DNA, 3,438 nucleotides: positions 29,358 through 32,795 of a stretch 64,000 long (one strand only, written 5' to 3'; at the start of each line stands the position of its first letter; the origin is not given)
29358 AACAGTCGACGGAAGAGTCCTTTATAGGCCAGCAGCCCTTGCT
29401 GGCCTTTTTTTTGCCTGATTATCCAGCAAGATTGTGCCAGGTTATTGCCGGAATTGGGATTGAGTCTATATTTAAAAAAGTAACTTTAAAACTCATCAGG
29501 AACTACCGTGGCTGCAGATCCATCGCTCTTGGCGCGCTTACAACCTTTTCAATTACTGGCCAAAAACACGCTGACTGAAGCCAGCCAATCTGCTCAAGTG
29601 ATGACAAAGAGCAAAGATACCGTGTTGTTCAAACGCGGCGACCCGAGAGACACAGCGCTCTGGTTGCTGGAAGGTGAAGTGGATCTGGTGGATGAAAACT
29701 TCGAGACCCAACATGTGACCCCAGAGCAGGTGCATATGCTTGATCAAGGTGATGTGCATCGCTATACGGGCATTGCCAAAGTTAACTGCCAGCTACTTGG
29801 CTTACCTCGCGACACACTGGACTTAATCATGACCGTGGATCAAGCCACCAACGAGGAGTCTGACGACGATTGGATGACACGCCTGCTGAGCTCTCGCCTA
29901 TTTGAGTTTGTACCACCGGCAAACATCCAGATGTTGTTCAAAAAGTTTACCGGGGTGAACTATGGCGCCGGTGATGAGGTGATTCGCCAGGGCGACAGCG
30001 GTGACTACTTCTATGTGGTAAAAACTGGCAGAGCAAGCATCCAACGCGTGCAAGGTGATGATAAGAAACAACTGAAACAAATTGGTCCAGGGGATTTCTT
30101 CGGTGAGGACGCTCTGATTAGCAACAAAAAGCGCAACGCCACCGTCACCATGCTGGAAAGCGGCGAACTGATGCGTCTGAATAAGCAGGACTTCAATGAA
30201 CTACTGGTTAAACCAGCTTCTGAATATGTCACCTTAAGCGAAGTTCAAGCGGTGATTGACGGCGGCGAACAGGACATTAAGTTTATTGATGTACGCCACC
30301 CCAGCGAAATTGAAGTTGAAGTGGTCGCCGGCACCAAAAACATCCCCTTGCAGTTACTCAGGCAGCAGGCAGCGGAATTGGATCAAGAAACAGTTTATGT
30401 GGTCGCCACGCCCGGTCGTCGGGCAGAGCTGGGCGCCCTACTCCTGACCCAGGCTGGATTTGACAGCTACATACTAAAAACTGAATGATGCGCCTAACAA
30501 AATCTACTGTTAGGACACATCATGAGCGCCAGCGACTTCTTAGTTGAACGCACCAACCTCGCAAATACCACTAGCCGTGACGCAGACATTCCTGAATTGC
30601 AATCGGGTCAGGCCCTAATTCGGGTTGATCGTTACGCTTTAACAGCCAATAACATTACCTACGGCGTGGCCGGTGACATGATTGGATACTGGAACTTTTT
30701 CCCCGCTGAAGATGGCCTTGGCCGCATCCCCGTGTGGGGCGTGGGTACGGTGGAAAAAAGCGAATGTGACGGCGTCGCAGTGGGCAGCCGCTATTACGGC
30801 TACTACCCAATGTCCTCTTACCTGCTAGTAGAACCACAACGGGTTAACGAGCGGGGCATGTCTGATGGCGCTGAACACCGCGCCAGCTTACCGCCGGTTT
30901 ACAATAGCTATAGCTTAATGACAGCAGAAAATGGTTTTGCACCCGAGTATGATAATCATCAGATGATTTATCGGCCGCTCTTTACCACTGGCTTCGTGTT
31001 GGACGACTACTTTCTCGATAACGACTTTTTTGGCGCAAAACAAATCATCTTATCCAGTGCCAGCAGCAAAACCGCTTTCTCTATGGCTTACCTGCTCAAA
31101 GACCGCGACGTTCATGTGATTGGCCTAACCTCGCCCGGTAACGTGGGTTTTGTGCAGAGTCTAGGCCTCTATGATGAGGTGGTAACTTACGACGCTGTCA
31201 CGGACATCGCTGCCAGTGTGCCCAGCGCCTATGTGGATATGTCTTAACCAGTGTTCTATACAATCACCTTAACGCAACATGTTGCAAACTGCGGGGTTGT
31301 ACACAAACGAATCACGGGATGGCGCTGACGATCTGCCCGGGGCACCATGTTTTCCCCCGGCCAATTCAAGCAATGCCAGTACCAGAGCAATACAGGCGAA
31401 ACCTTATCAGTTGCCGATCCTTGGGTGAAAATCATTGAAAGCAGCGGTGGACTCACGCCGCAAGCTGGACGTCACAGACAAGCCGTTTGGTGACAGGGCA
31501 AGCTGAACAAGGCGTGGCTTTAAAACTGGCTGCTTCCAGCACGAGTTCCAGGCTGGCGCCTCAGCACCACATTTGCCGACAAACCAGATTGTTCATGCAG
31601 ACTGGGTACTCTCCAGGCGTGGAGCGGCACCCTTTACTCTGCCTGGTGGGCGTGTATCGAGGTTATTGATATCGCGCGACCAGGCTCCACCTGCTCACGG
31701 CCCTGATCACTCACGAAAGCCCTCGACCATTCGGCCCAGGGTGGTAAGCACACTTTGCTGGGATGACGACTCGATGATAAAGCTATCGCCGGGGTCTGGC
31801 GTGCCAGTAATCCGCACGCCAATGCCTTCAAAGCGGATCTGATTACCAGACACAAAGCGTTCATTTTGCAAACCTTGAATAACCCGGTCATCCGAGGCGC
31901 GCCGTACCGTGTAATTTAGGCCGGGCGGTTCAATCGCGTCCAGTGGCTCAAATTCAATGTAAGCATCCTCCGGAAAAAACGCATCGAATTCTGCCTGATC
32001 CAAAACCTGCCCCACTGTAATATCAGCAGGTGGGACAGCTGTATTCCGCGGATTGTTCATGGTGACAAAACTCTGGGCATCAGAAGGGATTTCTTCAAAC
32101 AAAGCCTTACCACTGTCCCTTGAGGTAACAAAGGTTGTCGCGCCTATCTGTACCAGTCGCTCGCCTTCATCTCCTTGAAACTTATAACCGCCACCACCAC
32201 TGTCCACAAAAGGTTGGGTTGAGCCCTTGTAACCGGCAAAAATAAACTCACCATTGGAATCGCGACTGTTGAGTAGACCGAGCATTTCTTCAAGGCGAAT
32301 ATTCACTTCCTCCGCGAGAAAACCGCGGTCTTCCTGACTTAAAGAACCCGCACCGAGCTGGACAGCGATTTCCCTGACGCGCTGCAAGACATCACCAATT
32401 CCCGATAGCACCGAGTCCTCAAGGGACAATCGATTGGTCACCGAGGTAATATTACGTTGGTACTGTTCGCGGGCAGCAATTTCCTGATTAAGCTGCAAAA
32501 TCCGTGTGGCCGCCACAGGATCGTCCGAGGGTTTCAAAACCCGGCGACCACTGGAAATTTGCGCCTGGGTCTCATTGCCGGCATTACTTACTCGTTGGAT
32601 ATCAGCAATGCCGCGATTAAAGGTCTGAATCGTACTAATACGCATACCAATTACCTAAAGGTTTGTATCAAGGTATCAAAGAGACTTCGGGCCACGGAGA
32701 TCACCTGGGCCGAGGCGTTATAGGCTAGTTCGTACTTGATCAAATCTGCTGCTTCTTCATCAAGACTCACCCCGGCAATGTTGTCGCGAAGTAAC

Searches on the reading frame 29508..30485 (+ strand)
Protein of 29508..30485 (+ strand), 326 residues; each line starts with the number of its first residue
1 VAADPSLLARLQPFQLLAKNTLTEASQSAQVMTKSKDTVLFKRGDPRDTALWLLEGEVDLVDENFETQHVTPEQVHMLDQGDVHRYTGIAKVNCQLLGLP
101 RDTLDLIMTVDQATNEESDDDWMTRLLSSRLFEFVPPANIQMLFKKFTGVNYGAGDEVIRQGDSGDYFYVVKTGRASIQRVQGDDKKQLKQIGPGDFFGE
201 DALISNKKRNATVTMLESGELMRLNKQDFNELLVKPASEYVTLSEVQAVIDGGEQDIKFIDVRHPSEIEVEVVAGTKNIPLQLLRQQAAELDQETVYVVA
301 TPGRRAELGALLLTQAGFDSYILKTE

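Call 33: search_protein_families(library=ncbifam, proteins=[window:29508-30485:+], max_evalue=1e-30)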
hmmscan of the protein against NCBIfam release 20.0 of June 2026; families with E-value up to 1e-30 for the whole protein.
window:29508-30485:+ (326 aa): 0 families

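Call 35: search_protein_families(library=ncbifam, proteins=[window:29508-30485:+], max_evalue=0.00001)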
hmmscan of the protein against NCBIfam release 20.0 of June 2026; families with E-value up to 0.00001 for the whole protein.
window:29508-30485:+ (326 aa): 4 families
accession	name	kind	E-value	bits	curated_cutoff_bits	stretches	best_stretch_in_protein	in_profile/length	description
NF058543.1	ActPatMycb56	equivalog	3.4e-13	49.1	460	1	131-236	3-108/317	acetyltransferase Pat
NF041163.2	encap_f2b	equivalog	3.8e-11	42.8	400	1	136-246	84-196/450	family 2B encapsulin nanocompartment shell protein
NF008732.0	PRK11753.1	equivalog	3.8e-08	33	266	1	139-235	15-113/214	cAMP-activated global transcriptional regulator CRP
TIGR03896.1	cyc_nuc_ocin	subfamily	6.9e-06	25.6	161.05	0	150-231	164-246/317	bacteriocin-type transport-associated protein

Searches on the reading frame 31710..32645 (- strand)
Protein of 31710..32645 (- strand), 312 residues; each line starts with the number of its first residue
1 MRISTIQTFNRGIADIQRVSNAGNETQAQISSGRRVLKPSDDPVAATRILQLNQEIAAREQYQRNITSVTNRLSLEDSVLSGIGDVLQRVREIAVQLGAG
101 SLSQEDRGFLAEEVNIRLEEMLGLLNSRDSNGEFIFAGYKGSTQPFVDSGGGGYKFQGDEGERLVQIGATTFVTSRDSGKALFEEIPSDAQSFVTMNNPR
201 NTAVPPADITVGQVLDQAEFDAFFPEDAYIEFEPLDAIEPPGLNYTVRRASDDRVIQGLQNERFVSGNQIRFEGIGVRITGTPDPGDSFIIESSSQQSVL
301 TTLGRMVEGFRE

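Call 33: search_protein_families(library=ncbifam, proteins=[window:31710-32645:-], max_evalue=1e-30)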
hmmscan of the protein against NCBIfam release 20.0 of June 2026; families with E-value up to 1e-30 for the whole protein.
window:31710-32645:- (312 aa): 4 families
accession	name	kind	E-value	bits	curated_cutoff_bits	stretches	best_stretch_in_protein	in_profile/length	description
TIGR02550.1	flagell_flgL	equivalog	1.6e-65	222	127.2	1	2-202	1-201/387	flagellar hook-associated protein FlgL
NF009361.0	PRK12717.1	equivalog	1e-64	219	407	1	1-224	1-223/524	flagellar hook-associated protein 3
NF009362.0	PRK12718.1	equivalog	4.9e-32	111.6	602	1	1-294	1-292/510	flagellar hook-associated protein FlgL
NF005187.0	PRK06663.1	equivalog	3.8e-31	108.3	337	1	1-150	2-151/419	flagellar hook-associated protein 3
